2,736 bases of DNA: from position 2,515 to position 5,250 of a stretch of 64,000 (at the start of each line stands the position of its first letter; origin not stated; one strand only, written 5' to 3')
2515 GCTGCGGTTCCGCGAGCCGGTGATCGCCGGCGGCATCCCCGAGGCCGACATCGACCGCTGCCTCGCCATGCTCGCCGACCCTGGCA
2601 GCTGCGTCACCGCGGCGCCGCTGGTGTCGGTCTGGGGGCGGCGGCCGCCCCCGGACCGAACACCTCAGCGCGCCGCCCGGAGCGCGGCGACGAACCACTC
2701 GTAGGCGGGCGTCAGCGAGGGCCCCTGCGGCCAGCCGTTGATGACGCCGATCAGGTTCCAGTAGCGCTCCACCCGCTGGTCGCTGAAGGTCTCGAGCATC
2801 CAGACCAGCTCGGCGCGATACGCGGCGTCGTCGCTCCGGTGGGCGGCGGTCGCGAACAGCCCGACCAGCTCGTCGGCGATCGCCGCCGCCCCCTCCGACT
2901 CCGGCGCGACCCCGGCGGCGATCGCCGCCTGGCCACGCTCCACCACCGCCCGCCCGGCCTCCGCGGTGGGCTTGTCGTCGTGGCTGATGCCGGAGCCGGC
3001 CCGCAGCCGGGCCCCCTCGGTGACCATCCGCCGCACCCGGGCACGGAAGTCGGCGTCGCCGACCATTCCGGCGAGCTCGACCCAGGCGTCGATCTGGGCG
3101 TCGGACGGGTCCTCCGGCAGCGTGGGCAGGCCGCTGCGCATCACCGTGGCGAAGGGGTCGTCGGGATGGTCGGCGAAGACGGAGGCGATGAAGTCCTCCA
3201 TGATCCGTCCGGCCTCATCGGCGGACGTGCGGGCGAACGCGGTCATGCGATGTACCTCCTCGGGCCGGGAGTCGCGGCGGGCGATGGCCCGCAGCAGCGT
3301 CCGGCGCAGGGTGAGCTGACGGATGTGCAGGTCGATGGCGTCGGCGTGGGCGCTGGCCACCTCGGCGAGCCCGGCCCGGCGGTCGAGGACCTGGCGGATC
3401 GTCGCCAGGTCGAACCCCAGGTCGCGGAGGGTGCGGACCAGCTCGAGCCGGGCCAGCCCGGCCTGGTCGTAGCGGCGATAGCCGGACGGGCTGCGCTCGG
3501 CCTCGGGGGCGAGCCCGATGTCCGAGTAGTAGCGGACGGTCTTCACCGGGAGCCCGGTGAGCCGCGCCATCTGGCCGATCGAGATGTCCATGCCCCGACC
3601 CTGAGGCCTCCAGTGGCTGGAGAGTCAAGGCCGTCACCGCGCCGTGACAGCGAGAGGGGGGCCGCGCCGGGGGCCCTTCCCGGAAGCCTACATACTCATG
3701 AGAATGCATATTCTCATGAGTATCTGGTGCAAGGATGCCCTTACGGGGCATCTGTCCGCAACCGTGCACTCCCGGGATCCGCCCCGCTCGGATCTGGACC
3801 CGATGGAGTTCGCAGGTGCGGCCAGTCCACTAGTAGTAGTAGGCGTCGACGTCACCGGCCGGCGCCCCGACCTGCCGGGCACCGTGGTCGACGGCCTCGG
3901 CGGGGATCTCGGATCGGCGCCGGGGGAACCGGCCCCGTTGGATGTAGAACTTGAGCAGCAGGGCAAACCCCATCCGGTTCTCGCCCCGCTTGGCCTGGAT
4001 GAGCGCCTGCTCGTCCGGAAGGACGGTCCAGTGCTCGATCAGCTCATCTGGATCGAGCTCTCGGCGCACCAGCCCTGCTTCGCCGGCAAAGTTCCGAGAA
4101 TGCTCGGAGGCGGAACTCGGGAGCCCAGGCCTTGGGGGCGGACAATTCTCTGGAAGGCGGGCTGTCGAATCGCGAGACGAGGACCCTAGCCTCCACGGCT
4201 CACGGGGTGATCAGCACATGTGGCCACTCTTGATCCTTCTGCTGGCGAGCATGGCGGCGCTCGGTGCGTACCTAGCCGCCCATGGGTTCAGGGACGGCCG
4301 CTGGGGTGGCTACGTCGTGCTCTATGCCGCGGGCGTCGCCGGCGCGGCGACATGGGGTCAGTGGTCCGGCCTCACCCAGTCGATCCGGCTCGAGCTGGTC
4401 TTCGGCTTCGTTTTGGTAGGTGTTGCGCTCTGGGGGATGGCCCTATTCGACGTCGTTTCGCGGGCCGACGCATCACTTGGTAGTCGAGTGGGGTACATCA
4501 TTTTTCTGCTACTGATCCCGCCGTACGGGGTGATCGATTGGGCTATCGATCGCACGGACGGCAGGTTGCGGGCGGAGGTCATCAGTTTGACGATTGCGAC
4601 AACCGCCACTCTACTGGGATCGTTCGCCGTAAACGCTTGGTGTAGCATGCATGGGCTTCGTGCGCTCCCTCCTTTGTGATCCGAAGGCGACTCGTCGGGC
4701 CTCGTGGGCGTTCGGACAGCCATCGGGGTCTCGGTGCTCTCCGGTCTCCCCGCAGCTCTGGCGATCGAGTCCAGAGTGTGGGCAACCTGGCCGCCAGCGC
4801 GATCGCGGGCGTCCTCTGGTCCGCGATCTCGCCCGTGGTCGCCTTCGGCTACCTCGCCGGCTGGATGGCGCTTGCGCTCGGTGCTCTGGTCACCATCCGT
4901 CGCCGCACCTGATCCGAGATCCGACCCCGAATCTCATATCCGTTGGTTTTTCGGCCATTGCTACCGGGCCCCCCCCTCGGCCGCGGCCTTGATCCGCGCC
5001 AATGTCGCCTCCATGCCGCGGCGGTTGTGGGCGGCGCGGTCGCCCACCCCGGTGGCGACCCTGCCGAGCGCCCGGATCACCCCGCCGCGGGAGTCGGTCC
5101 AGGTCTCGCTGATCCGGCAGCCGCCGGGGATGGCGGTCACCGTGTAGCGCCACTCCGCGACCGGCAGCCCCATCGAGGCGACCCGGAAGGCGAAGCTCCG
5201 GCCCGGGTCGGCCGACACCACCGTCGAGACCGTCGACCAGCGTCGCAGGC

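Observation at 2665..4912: A MerR-regulated MFS efflux locus destroyed by a Tn3-family transposon that has itself decayed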

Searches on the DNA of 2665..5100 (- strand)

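Call 42: search_rna_families(source=window, start=3400, end=5100, threshold=evalue, max_evalue=1)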
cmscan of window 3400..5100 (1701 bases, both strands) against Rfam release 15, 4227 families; matches with E-value up to 1: 1.
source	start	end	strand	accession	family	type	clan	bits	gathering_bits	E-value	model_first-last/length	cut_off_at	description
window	3725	3783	+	RF02806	PyrR208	Gene; snRNA; snoRNA; HACA-box;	-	19.4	64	0.61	1-60/60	no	Pyrobaculum sRNA 208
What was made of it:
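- Tried and rejected: The Rfam scan of 3400-5100 gave only a meaningless sub-threshold hit (call 42).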

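Call 71: search_rna_families(source=L005, start=9400, end=10050, threshold=gathering)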
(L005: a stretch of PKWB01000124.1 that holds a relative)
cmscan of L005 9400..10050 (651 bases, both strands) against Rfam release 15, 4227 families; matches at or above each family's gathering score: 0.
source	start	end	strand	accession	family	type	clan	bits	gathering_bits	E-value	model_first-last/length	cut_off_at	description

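Call 76: search_dna_similar(query=window:3688-3727:+, collection=plasmids, mode=distant, max_evalue=10, max_rows=15)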
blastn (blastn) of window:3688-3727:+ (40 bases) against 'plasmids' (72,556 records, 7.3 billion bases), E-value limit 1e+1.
Records with a match: 2; places in all: 2; records where one place covers at least 80% of the query: 1.
Best place of each record, by identity: 90-95% 1; 80-90% 1.
By first word of the organism name: Bacillus 2.
By predicted mobility (MOB-suite, as given by PLSDB): non-mobilizable 1; mobilizable 1.
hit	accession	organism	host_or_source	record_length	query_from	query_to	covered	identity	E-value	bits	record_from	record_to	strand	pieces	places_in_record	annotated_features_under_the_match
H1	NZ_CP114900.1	Bacillus subtilis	yak,whole organism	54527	4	36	83%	86.5%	1e-1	40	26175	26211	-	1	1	none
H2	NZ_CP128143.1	Bacillus mycoides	bacterial isolate,field soil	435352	1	23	57%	91.3%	6e+0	34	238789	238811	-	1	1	none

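Call 77: search_dna_similar(query=window:3688-3727:+, collection=phages, mode=distant, max_evalue=10, max_rows=15)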
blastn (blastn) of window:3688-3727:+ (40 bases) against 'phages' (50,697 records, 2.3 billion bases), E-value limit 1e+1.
Records with a match: 65; places in all: 65; records where one place covers at least 80% of the query: 0.
Best place of each record, by identity: >=99% 6; 95-99% 42; 80-90% 17.
By first word of the organism name: Salmonella 37; Escherichia 17; Prochlorococcus 4; Shigella 2; Pectobacterium 2; Vibrio 1; Enterococcus 1; Eel 1.
By host as written in the record: - 15; Salmonella enterica 7; Escherichia coli 5; Escherichia coli O157:H7 5; Salmonella enterica subsp. enterica serovar Typhimurium 4; Salmonella enterica subsp. enterica serovar Enteritidis PT1 4; Escherichia coli DM01 2; Shigella sonnei 2; and 18 more.
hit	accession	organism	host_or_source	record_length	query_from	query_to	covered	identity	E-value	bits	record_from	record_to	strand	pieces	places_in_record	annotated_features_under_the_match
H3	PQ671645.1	Escherichia phage DCP548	Escherichia coli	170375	5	30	65%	88.5%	7e+0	33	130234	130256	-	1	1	hypothetical protein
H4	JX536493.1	Escherichia phage HX01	Escherichia coli DM01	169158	5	30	65%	88.5%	7e+0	33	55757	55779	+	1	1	none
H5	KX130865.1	Shigella phage SHSML-52-1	Shigella sonnei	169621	5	30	65%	88.5%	7e+0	33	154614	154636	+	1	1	thioredoxin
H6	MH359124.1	Escherichia phage SF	Escherichia coli O157:H7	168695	5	30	65%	88.5%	7e+0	33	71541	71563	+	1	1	hypothetical protein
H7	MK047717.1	Escherichia phage p000v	Escherichia coli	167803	5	30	65%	88.5%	7e+0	33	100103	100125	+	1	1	hypothetical protein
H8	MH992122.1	Escherichia phage OLB35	Escherichia coli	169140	5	30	65%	88.5%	7e+0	33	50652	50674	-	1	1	hypothetical protein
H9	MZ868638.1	Escherichia phage vB_EcoM-pEK20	Escherichia coli ATCC 43895 (STEC)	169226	5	30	65%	88.5%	7e+0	33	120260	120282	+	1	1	thioredoxin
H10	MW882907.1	Escherichia phage vB_EcoM_SQ17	Escherichia coli O157:H7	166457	5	30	65%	88.5%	7e+0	33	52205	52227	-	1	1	hypothetical protein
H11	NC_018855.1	Escherichia phage HX01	Escherichia coli DM01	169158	5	30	65%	88.5%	7e+0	33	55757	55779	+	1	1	hypothetical protein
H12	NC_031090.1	Shigella phage SHSML-52-1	Shigella sonnei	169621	5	30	65%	88.5%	7e+0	33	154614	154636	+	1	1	hypothetical protein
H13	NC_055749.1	Escherichia phage SF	Escherichia coli O157:H7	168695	5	30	65%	88.5%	7e+0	33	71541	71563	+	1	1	hypothetical protein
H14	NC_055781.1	Escherichia phage p000v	Escherichia coli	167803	5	30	65%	88.5%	7e+0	33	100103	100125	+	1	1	hypothetical protein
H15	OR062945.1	Escherichia phage 308Ecol101PP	Escherichia coli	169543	5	30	65%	88.5%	7e+0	33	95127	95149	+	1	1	hypothetical protein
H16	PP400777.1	Escherichia phage JM10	Escherichia coli str. K-12 substr. ...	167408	5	30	65%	88.5%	7e+0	33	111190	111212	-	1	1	rasttk_feature_annotation_tool=annotate_proteins_km er_v2; ... | thioredoxin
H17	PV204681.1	Escherichia phage vB_EcoM_JQD51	Escherichia coli O157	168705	5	30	65%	88.5%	7e+0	33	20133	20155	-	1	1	hypothetical protein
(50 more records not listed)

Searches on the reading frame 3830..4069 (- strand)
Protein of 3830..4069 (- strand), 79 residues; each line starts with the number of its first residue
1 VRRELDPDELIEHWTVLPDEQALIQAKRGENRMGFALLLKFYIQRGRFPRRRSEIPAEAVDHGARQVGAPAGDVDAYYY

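Call 6: search_protein_families(library=pfam, proteins=[window:3830-4069:-], max_evalue=1)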
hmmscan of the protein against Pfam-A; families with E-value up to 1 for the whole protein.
window:3830-4069:- (79 aa): 1 family
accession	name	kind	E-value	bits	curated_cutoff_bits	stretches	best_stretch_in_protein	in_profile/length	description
PF13700.11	DUF4158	-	2.4e-11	44.3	27.4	1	4-77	16-89/165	Domain of unknown function (DUF4158)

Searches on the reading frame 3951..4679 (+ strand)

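Call 6: search_protein_families(library=pfam, proteins=[window:3951-4679:+], max_evalue=1)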
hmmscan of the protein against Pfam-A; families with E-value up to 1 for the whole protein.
window:3951-4679:+ (242 aa): 3 families
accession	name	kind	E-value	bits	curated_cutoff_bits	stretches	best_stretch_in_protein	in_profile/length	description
PF13396.11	PLDc_N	-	0.11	12.9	23.3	1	159-195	1-35/42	Phospholipase_D-nuclease N-terminal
PF01462.23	LRRNT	-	0.12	12.4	25.8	0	230-241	14-25/28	Leucine rich repeat N-terminal domain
PF11992.13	TgpA_N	-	0.23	10.8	30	1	89-181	16-110/333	TgpA N-terminal domain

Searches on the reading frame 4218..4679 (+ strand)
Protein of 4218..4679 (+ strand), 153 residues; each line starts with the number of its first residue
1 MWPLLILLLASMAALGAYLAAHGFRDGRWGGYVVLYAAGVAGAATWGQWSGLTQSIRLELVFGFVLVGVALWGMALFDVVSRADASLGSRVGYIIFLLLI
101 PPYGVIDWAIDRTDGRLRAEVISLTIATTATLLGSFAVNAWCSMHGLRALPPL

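Call 6: search_protein_families(library=pfam, proteins=[window:4218-4679:+], max_evalue=1)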
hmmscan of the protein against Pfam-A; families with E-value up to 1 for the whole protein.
window:4218-4679:+ (153 aa): 2 families
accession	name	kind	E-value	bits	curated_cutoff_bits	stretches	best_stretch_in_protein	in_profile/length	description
PF13396.11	PLDc_N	-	0.041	14.3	23.3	1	70-106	1-35/42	Phospholipase_D-nuclease N-terminal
PF11992.13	TgpA_N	-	0.5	9.7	30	1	3-92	19-110/333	TgpA N-terminal domain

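Call 16: find_encoding_contigs(protein=window:4218-4679:+, flank=10000, max_places=10)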
Protein window:4218-4679:+ (153 aa): no gene with exactly this product is on record in the collection.

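Call 20: find_homologous_proteins(query=window:4218-4676:+, max_evalue=0.01)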
Query window:4218-4676:+ (153 aa): 5 proteins with E <= 0.01 among 402 candidates.
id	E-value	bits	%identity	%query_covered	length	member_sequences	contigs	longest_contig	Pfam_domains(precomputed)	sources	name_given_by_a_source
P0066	1.4e-88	313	99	97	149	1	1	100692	-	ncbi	ncbi:MAG TPA: hypothetical protein VGL20_19225 [Candidatus Dormibacteraeota bacterium]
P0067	1.3e-69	251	80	96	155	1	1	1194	-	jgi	jgi:hypothetical protein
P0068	4.0e-60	220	66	100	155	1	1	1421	-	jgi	-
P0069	1.0e-55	206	77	85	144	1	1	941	-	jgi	jgi:hypothetical protein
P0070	1.6e-36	143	77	62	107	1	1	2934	-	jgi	jgi:hypothetical protein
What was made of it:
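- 4136..4683 (+): Module holding an intact small membrane-protein gene (CDS 4218-4679, 153 aa, predicted multi-pass, with only a sub-threshold PLDc_N-like match) and about 80 bp of its own upstream region. This is the lowest-GC part of the window. The gene is probably functional. Homologues at 66-80% identity (P0067-P0070; call 20).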

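Call 21: find_encoding_contigs(protein=P0066, flank=10000, max_places=3)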
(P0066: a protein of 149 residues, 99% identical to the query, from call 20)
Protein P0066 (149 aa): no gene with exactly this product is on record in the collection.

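Call 22: find_encoding_contigs(protein=P0070, flank=5000, max_places=3)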
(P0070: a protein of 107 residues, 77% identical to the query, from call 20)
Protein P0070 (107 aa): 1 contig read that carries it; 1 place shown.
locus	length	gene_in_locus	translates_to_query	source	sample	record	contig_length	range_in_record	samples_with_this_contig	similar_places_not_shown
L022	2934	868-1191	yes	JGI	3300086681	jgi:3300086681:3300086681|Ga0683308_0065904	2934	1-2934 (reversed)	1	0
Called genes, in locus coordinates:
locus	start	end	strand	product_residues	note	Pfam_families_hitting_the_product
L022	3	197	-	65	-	?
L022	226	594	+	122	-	-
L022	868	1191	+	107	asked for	-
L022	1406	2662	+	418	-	PF01548:DEDD_Tnp_IS110, PF02371:Transposase_20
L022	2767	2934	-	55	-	?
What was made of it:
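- In L022 a homologue of the membrane gene is cut by an IS110-family element, so it lies in mobile-element-rich DNA (call 22).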

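Call 23: find_encoding_contigs(protein=P0068, flank=5000, max_places=3)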
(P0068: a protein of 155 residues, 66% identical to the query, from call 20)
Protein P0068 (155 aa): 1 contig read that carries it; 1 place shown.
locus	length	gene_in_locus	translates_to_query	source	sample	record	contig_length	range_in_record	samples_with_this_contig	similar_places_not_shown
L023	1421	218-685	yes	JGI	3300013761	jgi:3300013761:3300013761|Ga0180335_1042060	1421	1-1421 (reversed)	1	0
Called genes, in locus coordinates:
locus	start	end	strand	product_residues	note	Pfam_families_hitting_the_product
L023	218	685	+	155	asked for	-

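Call 24: find_encoding_contigs(protein=P0067, flank=5000, max_places=3)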
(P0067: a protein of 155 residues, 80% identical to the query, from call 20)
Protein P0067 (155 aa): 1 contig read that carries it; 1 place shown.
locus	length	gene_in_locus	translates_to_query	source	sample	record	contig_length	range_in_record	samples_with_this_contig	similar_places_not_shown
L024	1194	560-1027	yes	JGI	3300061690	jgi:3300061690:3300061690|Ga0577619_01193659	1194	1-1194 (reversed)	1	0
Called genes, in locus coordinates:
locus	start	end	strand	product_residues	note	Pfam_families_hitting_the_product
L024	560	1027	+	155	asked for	-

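Call 38: search_protein_families(library=pfam, proteins=[L022:226-594:+], max_evalue=0.1)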
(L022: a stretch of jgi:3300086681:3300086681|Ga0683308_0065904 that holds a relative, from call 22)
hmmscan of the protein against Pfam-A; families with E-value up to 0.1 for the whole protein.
L022:226-594:+ (122 aa): 0 families

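Call 40: search_protein_families(library=ncbifam, proteins=[window:4218-4679:+], max_evalue=0.1)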
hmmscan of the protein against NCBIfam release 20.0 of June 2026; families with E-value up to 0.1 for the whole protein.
window:4218-4679:+ (153 aa): 0 families
